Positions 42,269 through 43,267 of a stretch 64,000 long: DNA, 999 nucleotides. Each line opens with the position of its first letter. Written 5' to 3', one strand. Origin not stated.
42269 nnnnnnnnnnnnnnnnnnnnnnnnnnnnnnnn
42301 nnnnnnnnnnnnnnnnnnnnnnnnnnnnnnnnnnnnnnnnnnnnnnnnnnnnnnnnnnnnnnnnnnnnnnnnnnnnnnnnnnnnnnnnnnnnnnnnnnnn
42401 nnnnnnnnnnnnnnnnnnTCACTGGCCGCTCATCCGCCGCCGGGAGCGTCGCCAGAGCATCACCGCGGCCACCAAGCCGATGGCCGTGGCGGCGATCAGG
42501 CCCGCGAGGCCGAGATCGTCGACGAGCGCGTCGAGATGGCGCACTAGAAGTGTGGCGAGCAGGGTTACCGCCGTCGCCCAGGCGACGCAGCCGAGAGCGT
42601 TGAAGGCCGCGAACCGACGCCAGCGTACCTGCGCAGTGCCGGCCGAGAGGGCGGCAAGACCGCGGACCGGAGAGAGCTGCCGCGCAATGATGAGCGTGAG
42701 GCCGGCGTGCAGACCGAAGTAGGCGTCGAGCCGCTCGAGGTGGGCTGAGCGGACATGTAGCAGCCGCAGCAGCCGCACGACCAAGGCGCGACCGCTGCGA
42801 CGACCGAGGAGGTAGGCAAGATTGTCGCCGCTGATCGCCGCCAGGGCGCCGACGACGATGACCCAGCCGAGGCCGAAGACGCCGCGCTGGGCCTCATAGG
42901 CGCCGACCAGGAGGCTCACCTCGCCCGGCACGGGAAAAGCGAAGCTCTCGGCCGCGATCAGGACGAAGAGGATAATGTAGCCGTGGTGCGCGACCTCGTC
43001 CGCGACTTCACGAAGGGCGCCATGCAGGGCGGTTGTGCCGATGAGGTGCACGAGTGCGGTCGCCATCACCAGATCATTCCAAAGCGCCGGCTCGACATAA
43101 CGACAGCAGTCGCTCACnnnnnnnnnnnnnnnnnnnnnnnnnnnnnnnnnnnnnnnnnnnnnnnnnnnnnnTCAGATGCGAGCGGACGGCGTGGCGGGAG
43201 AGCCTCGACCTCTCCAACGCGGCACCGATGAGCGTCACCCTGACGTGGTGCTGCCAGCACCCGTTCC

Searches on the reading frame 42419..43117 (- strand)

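Call 48: search_protein_families(library=pfam, proteins=[window:42419-43117:-], max_evalue=0.001)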
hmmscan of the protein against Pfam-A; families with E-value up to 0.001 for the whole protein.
window:42419-43117:- (232 aa): 1 family
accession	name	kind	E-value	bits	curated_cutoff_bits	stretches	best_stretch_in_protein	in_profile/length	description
PF09335.16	VTT_dom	-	2.4e-14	54.3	33.9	1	80-187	13-120/123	VTT domain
